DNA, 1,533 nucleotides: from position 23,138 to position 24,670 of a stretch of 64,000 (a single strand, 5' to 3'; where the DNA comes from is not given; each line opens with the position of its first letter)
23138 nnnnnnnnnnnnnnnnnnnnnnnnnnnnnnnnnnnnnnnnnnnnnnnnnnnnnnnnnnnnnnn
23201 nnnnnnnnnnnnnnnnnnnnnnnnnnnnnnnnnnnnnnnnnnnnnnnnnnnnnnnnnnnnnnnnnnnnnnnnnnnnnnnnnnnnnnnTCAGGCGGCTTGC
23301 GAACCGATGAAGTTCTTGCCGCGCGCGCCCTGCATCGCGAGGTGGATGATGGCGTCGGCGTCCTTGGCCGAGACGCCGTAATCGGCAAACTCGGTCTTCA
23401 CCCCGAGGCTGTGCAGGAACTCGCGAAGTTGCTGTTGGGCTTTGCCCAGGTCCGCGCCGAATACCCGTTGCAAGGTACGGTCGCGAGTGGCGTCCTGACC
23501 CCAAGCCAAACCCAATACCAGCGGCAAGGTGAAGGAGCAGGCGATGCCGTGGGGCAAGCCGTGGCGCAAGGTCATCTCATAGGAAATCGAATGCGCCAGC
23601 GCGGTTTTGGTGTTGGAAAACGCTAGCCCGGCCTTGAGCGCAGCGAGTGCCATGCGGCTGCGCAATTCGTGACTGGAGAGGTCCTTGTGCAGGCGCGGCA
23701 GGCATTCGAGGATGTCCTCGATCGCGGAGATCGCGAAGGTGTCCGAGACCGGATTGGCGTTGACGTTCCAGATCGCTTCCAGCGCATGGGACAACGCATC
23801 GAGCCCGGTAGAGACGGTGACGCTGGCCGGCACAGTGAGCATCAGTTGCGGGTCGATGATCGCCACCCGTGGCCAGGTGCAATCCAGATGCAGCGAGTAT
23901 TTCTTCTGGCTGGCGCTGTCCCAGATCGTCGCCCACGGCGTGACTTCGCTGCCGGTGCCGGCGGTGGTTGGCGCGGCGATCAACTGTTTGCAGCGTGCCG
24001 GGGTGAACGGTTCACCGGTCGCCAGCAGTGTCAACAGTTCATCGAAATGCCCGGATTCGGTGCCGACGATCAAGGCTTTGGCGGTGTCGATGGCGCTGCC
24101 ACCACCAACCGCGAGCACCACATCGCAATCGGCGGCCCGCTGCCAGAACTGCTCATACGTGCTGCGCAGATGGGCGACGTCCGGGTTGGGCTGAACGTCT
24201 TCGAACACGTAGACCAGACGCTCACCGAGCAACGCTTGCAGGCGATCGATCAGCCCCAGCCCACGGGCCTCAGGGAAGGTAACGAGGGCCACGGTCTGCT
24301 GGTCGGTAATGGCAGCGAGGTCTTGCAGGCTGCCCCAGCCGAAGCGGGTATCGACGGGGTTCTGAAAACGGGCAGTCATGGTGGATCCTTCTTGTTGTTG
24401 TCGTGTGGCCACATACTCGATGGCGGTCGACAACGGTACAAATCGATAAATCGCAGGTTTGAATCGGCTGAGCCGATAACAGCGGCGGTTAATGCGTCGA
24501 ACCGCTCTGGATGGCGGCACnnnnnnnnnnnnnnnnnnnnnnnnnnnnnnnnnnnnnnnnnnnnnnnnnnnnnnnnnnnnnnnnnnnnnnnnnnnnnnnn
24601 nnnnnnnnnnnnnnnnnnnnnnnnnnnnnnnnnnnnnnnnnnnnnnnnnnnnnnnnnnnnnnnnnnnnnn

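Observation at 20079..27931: Phosphonatase cluster with an Fe-ADH in place of PhnW: candidate 2-hydroxyethylphosphonate catabolic pathway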

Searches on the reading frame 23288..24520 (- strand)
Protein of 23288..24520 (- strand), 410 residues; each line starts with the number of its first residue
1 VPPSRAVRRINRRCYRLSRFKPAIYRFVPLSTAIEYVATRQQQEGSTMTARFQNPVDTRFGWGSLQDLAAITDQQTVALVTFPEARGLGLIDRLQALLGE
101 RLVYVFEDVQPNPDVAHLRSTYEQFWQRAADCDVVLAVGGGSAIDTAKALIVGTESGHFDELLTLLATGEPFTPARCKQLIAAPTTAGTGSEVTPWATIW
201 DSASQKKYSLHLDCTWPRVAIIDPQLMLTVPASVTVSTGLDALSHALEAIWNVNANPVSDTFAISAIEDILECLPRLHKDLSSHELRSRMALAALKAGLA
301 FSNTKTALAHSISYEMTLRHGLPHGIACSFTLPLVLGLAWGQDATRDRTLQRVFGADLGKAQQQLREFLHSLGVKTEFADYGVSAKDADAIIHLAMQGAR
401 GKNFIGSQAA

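Call 3: search_protein_families(library=pfam, proteins=[window:23288-24520:-])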
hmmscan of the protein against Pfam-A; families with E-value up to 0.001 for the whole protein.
window:23288-24520:- (410 aa): 3 families
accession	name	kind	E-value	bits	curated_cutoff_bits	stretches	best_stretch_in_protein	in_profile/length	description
PF00465.25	Fe-ADH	-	1.3e-36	126.2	31.3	1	55-224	1-168/168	Iron-containing alcohol dehydrogenase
PF25137.1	ADH_Fe_C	-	2e-35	122.7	27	1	235-399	1-172/194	Fe-containing alcohol dehydrogenase family, C-terminal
PF13685.12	Fe-ADH_2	-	8.6e-06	26.3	28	1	104-150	50-93/149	Iron-containing alcohol dehydrogenase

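Call 4: search_protein_families(library=ncbifam, proteins=[window:23288-24520:-])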
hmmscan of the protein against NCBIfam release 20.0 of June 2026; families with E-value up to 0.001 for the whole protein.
window:23288-24520:- (410 aa): 14 families
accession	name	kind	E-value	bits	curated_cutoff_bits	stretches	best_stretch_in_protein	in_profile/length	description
TIGR03405.1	Phn_Fe-ADH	equivalog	8.9e-166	551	423.7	1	52-406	1-354/355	iron-containing alcohol dehydrogenase PsrA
NF041833.1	Fe_ADH_ErcA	equivalog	5.7e-54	183.7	550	1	72-397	28-358/382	alcohol dehydrogenase-like regulatory protein ErcA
NF010378.0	PRK13805.1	equivalog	7.7e-54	182.8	951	1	49-338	456-756/872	bifunctional acetaldehyde-CoA/alcohol dehydrogenase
TIGR02638.1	lactal_redase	equivalog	1.7e-53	181.8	523.15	1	60-396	12-358/379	lactaldehyde reductase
NF053866.1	CholDhdGbsBBac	equivalog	4.1e-51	173.8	550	1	49-360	9-322/392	choline dehydrogenase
NF058672.1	4HyButDHCUPNE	equivalog_domain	7.6e-50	170.2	500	1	60-397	12-354/378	4-hydroxybutyrate dehydrogenase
NF007911.0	PRK10624.1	equivalog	3.4e-47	161.2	537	1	60-359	13-311/382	lactaldehyde reductase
NF011998.0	PRK15454.1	equivalog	9.4e-39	133.2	556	1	128-386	103-360/395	ethanolamine utilization ethanol dehydrogenase EutG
NF050025.1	SulfAcetaldRedSarD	equivalog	1.3e-38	132.9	700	1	79-400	35-363/385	sulfoacetaldehyde reductase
NF007363.0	PRK09860.1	equivalog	2.2e-36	125.8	581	1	79-358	36-311/383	L-threonine dehydrogenase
NF011717.0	PRK15138.1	equivalog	5.5e-24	84.9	645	1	53-393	7-358/387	alcohol dehydrogenase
NF041822.1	daptide_DH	equivalog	1.5e-16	60.3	300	1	121-293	44-222/363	daptide-type RiPP biosynthesis dehydogenase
TIGR04266.1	NDMA_methanol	equivalog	5.2e-16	58.5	625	1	82-341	45-305/420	NDMA-dependent methanol dehydrogenase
NF006941.0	PRK09423.1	subfamily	9.3e-08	31.3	336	0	128-150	81-103/367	glycerol dehydrogenase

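Call 16: find_homologous_proteins(query=window:23288-24520:-)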
Query window:23288-24520:- (410 aa): 7203 proteins with E <= 0.001 among 8000 candidates; the best 120 are listed.
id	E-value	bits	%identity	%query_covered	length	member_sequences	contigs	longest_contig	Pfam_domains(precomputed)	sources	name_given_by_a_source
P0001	5.9e-230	781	96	89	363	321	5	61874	PF25137.1,PF00465.26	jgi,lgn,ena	-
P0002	3.1e-222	755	93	89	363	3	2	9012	PF25137.1,PF00465.26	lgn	-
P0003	9.9e-208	708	86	89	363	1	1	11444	PF25137.1,PF00465.26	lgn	-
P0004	9.1e-207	704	78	98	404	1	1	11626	PF13685.13,PF25137.1,PF00465.26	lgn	-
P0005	9.2e-207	704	86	89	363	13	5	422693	PF13685.13,PF25137.1,PF00465.26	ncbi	-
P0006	1.2e-206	704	83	91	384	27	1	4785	PF13685.13,PF25137.1,PF00465.26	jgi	jgi:phosphonate metabolism-associated iron-containing alcohol dehydrogenase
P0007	9.1e-206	701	86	89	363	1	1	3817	PF25137.1,PF00465.26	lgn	-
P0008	1.1e-205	701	86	89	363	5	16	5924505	PF25137.1,PF00465.26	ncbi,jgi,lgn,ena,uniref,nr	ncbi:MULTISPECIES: iron-containing alcohol dehydrogenase PsrA [unclassified Pseudomonas]|jgi:phospho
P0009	1.8e-205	700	81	93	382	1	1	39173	PF13685.13,PF25137.1,PF00465.26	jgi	jgi:phosphonate metabolism-associated iron-containing alcohol dehydrogenase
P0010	3.7e-205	699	85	89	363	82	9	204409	PF13685.13,PF25137.1,PF00465.26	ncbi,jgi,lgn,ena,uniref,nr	ncbi:iron-containing alcohol dehydrogenase PsrA [uncultured Pseudomonas sp.]|uniref:iron-containing 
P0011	4.7e-205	699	85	89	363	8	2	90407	PF13685.13,PF25137.1,PF00465.26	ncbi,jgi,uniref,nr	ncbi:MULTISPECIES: iron-containing alcohol dehydrogenase PsrA [Pseudomonas]|jgi:phosphonate metaboli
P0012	5.0e-205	699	81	95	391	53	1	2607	PF25137.1,PF00465.26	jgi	jgi:phosphonate metabolism-associated iron-containing alcohol dehydrogenase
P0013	6.6e-205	698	85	89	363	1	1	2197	PF25137.1,PF00465.26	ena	-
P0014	1.4e-204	697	85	89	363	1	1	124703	PF13685.13,PF25137.1,PF00465.26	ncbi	-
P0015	1.6e-204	697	83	91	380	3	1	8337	PF13685.13,PF25137.1,PF00465.26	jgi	jgi:phosphonate metabolism-associated iron-containing alcohol dehydrogenase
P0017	1.1e-203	694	85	89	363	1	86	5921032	PF13685.13,PF25137.1,PF00465.26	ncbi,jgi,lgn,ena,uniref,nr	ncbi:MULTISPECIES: iron-containing alcohol dehydrogenase PsrA [Pseudomonas]|jgi:phosphonate metaboli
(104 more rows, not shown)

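Call 26: search_protein_representatives(protein=window:23291-24379:-)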
Query: 363 residues. Proteins with E-value up to 0.001 (for the whole library): 18752; up to 1e-10: 12181; up to 1e-30: 2101. The best 150 are listed.
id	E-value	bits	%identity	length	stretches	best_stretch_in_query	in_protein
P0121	7.4e-119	413.1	57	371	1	4-359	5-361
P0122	2.4e-110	385.1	52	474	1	5-359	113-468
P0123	3.3e-107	374.8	53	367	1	5-359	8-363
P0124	3.7e-96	338.4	60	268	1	4-265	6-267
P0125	1.5e-95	336.5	48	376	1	2-361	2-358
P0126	8.3e-95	334.0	62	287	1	59-313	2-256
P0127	5.4e-91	321.5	46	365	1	5-360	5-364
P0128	1.0e-88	314.0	47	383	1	4-358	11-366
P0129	6.0e-84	298.3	49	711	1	4-338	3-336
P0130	8.8e-82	291.2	44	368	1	5-343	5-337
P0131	1.1e-81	290.8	46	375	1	5-360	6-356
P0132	3.4e-81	289.2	44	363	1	5-360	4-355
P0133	3.9e-81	289.0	47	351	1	4-325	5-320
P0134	4.4e-79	282.3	47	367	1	7-361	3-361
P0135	6.5e-79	281.7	44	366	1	5-359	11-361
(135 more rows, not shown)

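Call 28: list_cluster_members(proteins=[P0121, P0122, P0123, P0125, P0127, P0128, P0130, P0131, P0132, P0134])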
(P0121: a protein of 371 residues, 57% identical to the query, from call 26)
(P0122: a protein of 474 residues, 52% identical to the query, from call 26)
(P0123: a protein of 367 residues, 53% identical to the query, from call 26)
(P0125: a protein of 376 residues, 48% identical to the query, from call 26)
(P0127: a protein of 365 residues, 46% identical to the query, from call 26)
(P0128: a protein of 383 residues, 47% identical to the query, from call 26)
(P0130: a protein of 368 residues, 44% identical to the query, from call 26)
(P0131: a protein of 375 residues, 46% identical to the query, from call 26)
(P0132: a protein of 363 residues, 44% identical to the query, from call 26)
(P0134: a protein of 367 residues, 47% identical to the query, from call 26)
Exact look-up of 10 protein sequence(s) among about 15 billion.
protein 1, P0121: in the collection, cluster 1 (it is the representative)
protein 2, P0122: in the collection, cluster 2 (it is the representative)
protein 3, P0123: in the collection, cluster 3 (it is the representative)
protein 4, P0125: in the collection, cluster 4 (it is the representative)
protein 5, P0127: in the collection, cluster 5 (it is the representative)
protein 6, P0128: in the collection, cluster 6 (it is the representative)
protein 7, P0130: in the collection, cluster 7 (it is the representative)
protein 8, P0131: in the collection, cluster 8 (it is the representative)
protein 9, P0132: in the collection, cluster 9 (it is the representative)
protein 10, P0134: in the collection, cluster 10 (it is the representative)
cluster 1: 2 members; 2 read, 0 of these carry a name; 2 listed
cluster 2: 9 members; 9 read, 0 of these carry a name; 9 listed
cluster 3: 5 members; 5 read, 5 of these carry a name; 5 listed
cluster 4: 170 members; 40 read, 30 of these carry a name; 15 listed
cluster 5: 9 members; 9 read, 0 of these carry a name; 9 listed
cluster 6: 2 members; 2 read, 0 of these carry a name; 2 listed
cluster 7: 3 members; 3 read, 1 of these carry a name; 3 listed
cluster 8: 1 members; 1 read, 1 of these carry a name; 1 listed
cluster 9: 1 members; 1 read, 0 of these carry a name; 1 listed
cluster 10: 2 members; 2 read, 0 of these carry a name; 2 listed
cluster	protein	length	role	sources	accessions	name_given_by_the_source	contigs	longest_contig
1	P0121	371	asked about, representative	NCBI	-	-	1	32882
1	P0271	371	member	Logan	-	-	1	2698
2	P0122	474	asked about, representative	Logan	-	-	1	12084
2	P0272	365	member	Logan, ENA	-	-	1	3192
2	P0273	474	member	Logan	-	-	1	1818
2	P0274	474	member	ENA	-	-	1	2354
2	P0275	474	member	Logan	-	-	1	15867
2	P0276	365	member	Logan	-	-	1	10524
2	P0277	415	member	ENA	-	-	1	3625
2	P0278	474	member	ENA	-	-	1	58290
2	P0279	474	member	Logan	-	-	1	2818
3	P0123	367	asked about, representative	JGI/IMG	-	phosphonate metabolism-associated iron-containing alcohol dehydrogenase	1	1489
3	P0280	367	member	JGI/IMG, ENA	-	phosphonate metabolism-associated iron-containing alcohol dehydrogenase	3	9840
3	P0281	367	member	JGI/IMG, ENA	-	hypothetical protein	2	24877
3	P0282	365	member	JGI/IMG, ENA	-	phosphonate metabolism-associated iron-containing alcohol dehydrogenase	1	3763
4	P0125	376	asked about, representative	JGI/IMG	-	phosphonate metabolism-associated iron-containing alcohol dehydrogenase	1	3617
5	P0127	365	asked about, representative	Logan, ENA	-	-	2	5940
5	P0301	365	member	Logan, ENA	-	-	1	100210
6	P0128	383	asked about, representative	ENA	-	-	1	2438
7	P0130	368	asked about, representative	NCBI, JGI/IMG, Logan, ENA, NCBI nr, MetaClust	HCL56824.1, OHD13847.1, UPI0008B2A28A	MAG TPA: alcohol dehydrogenase [Spirochaetia bacterium] | MAG: hypothetical protein A2Y41_12245 [Spirochaetes bacterium GWB1_36_13] | status=active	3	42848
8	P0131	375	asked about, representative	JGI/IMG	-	phosphonate metabolism-associated iron-containing alcohol dehydrogenase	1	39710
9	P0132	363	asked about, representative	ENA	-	-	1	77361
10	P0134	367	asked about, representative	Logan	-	-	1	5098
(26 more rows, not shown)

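Call 30: find_encoding_contigs(protein=P0121, flank=10000, max_places=3)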
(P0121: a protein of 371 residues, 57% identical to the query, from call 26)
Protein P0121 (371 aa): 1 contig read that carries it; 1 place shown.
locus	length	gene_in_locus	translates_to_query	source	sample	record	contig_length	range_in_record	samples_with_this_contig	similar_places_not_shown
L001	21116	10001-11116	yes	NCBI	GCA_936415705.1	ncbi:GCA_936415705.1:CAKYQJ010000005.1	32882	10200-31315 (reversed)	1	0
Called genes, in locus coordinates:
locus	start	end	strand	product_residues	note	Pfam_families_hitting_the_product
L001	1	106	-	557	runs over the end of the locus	?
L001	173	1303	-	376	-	PF00465:Fe-ADH, PF13685:Fe-ADH_2, PF25137:ADH_Fe_C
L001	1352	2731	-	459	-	PF00120:Gln-synt_C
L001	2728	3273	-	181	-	PF01966:HD (weak)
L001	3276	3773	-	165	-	PF01895:PhoU (faint)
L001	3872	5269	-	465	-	PF00171:Aldedh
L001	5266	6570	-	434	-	PF01663:Phosphodiest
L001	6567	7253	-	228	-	PF00392:GntR, PF07729:FCD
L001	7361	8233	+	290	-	PF00005:ABC_tran, PF13304:AAA_21 (faint)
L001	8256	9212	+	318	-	PF12974:Phosphonate-bd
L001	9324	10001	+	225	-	PF00528:BPD_transp_1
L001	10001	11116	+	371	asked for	PF00465:Fe-ADH, PF25137:ADH_Fe_C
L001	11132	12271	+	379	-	PF00266:Aminotran_5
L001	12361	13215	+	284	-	PF02653:BPD_transp_2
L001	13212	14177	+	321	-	PF02653:BPD_transp_2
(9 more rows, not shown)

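Call 31: search_solved_structures(query=window:23291-24379:-, max_evalue=1e-20)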
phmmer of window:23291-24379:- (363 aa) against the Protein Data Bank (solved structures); distinct sequences matched with E-value up to 1e-20: 30.
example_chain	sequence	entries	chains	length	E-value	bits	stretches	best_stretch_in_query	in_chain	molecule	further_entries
6jko_A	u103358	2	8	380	4.6e-44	153.9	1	5-336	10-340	Methanol dehydrogenase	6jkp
8zwd_B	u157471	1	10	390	3.8e-42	147.6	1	32-344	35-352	NAD(P)-dependent methanol dehydrogenase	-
3zdr_A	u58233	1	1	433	5.5e-42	147.1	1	6-350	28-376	ALCOHOL DEHYDROGENASE DOMAIN OF THE BIFUNCTIONAL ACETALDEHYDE DEHYDROGENASE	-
8zrl_A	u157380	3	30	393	2.3e-40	141.8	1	7-290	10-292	NAD-dependent methanol dehydrogenase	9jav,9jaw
1vhd_A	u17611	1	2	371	1.6e-36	129.2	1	5-319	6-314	alcohol dehydrogenase, iron-containing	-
1o2d_A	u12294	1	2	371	1.6e-36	129.1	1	5-319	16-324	Alcohol dehydrogenase, iron-containing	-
9ldl_C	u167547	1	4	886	2.7e-36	128.4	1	40-290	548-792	Aldehyde dehydrogenase family protein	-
13he_A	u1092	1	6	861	7.8e-36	126.9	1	58-290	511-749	Aldehyde-alcohol dehydrogenase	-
8uhw_A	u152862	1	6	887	8.3e-36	126.8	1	58-290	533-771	Aldehyde-alcohol dehydrogenase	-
3bfj_A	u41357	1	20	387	5.2e-35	124.1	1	42-289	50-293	1,3-propanediol oxidoreductase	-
4fr2_A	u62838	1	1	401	5.8e-34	120.7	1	56-342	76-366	1,3-propanediol dehydrogenase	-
6scg_A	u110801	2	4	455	4e-33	118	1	24-326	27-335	Aldehyde-alcohol dehydrogenase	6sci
6tqh_A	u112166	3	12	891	1.7e-32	115.8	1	38-322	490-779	Aldehyde-alcohol dehydrogenase | Bifunctional aldehyde-alcohol dehydrogenase AdhE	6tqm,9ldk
6ahc_A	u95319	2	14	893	1.7e-32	115.8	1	38-322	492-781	Aldehyde-alcohol dehydrogenase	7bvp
7dag_A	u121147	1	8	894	4.8e-31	111.1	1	32-305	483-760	Aldehyde-alcohol dehydrogenase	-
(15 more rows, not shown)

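Call 33: search_dna_similar(query=window:23291-24379:-, collection=plasmids, mode=protein, max_evalue=1e-40, max_rows=40)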
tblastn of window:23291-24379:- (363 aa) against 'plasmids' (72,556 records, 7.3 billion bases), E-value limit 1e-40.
Records with a match: 15; places in all: 16; records where one place covers at least 80% of the query: 15.
Best place of each record, by identity: 60-80% 2; <60% 13.
By first word of the organism name: Variovorax 2; Vibrio 2; Bacillus 2; Comamonas 1; Ensifer 1; Burkholderia 1; Leisingera 1; Agrobacterium 1; Aminobacter 1; Azospirillum 1; and 2 more.
By predicted mobility (MOB-suite, as given by PLSDB): non-mobilizable 11; conjugative 2; mobilizable 2.
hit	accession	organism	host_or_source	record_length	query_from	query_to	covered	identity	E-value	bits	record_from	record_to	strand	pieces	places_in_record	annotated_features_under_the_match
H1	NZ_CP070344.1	Variovorax sp. PDNC026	cell culture,Plastic debris in ...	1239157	1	363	100%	68.9%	8e-154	486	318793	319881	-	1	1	none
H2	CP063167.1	Variovorax paradoxus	-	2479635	1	360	99%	63.6%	4e-147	466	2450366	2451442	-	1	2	iron-containing alcohol dehydrogenase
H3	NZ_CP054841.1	Comamonas antarctica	whole organism,R2A medium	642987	5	358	98%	55.8%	3e-105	346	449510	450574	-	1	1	psrA: iron-containing alcohol dehydrogenase PsrA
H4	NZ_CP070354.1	Ensifer sp. PDNC004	cell culture,Plastic debris in ...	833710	4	363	99%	46.0%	4e-87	294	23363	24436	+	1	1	psrA: iron-containing alcohol dehydrogenase PsrA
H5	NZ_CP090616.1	Vibrio pelagius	single cell,surface seawater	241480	4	359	98%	46.2%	8e-86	290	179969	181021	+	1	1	phosphonoacetaldehyde reductase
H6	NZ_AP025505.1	Vibrio pelagius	-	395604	4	359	98%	45.9%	3e-86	291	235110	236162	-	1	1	phosphonoacetaldehyde reductase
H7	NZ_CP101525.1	Burkholderia arboris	mixed culture,soil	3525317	4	362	99%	45.2%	2e-85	289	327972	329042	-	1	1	none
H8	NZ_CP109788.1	Leisingera thetidis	-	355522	4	362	99%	45.1%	5e-88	296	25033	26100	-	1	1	psrA: iron-containing alcohol dehydrogenase PsrA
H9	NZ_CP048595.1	Agrobacterium tumefaciens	walnut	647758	5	362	99%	44.8%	2e-87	295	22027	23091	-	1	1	psrA: iron-containing alcohol dehydrogenase PsrA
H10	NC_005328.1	Bacillus methanolicus MGA3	-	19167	1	342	94%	32.5%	4e-43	166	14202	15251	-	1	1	iron-containing alcohol dehydrogenase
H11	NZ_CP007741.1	Bacillus methanolicus MGA3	soil sample, enrichment culture ...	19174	1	342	94%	32.5%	4e-43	166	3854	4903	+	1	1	iron-containing alcohol dehydrogenase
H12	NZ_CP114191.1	Aminobacter sp. NyZ550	-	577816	5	349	95%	29.9%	7e-42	163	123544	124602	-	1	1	iron-containing alcohol dehydrogenase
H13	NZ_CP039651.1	Azospirillum sp. TSA2s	Soil,rice paddy soil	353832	5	350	95%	29.7%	1e-41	162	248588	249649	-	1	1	iron-containing alcohol dehydrogenase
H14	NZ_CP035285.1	Paracoccus versutus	whole organism,soil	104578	5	349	95%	29.6%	7e-42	163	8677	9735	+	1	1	iron-containing alcohol dehydrogenase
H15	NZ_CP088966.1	Brucella anthropi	Homo sapiens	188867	5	350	95%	29.3%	5e-41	160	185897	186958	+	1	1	iron-containing alcohol dehydrogenase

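Call 34: get_annotated_region(hit=H7, flank=8000)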
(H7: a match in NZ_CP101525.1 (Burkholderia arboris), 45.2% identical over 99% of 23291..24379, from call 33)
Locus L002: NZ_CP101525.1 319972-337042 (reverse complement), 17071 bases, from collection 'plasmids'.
description: Burkholderia arboris strain MEC_B345 plasmid pla_1, complete sequence
organism: Burkholderia arboris (NCBI taxid 488730)
taxonomy: Bacteria; Pseudomonadota; Betaproteobacteria; Burkholderiales; Burkholderiaceae; Burkholderia; Burkholderia arboris
host: -; source: mixed culture,soil; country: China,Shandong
typing (MOB-suite, as given by PLSDB): non-mobilizable
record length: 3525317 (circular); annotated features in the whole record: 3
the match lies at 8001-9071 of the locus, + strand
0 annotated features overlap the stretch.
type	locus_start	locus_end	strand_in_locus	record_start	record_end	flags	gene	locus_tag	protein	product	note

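Call 35: get_annotated_region(hit=H1, flank=8000)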
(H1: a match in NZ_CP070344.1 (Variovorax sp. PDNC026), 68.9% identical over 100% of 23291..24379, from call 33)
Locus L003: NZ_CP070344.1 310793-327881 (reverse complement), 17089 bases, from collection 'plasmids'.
description: Variovorax sp. PDNC026 plasmid unnamed, complete sequence
organism: Variovorax sp. PDNC026 (NCBI taxid 2811425)
taxonomy: Bacteria; Pseudomonadota; Betaproteobacteria; Burkholderiales; Comamonadaceae; Variovorax; Variovorax sp. PDNC026
host: -; source: cell culture,Plastic debris in land/lake environment; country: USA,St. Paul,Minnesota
typing (MOB-suite, as given by PLSDB): non-mobilizable
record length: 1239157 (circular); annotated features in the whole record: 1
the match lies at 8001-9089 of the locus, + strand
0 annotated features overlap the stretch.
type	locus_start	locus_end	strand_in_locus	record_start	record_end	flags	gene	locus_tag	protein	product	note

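Call 43: find_related_loci(query=A1, collection=genome_contigs, flank=10000)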
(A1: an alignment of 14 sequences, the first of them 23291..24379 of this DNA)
Query A1 (363 aa) in genome_contigs; peptide patterns used: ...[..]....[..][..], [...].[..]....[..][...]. (x = any residue, [..] = any of these).
600 stretches matched a pattern (row limit reached: there are more); 595 encode a relative of the query (tblastn E <= 1e-3); the best 80 are kept; 80 distinct loci.
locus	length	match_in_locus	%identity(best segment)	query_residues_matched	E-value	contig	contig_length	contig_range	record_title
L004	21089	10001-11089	70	1-363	8e-178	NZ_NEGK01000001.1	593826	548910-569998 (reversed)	Acinetobacter sp. ANC 3813 Contig1, whole genome shotgun sequence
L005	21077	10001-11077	63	1-360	2e-148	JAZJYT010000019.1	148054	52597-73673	MAG: Pseudomonadota bacterium isolate ADI_H1L3_4_122_18_3-bin015 ADIH1L34_B015_0_000000000019, whole genome shotgun sequ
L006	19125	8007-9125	60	1-362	7e-143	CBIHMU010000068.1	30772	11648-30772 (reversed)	MAG TPA_asm: uncultured Burkholderiales bacterium isolate SRR17255057_binner13_Refined_21 genome assembly, contig: ERZ27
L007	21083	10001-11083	57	3-362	2e-128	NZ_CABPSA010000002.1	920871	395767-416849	Pandoraea commovens strain LMG 31010, whole genome shotgun sequence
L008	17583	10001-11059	47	5-361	8e-97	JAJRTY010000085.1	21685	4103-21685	MAG: Alphaproteobacteria bacterium isolate Dive96_bin10.136 k141_1358014, whole genome shotgun sequence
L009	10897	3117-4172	49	5-359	6e-96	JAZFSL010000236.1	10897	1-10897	MAG: Rhodospirillales bacterium isolate BS1bin.8 BS1bin.8_236, whole genome shotgun sequence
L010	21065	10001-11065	47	1-359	6e-92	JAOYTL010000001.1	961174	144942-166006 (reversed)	Boseaceae bacterium BT-24-1 BT.24.1_ctg001, whole genome shotgun sequence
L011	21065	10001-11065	56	5-358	5e-111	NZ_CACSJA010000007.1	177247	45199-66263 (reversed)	Pantoea sp. 18069 isolate 18069_Pantoea2_Ancestor_Tube, whole genome shotgun sequence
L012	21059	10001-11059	46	5-360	3e-96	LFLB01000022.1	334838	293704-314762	MAG: Candidatus Spongiihabitans thiooxidans isolate LS_SOB contig16789, whole genome shotgun sequence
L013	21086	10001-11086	36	1-356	4e-58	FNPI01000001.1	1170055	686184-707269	Bacillus caseinilyticus strain SP genome assembly, contig: Ga0116971_101, whole genome shotgun sequence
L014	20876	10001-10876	37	65-356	4e-49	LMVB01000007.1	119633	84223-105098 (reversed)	Paenibacillus sp. FJAT-29882 scaffold7, whole genome shotgun sequence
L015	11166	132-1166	33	5-352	2e-48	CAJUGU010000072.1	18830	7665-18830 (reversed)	MAG TPA_asm: uncultured Eubacteriales bacterium isolate MGBC135451 genome assembly, contig: MGBC135451.72, whole genome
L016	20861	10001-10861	38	5-289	2e-48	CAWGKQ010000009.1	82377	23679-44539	MAG: uncultured Actinomycetes bacterium isolate MFD02199.bin.2.54 genome assembly, contig: contig_56431, whole genome sh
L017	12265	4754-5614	38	5-289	1e-48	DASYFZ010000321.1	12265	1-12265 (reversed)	MAG TPA_asm: Solirubrobacteraceae bacterium isolate SMAG_U4199 k141_907392, whole genome shotgun sequence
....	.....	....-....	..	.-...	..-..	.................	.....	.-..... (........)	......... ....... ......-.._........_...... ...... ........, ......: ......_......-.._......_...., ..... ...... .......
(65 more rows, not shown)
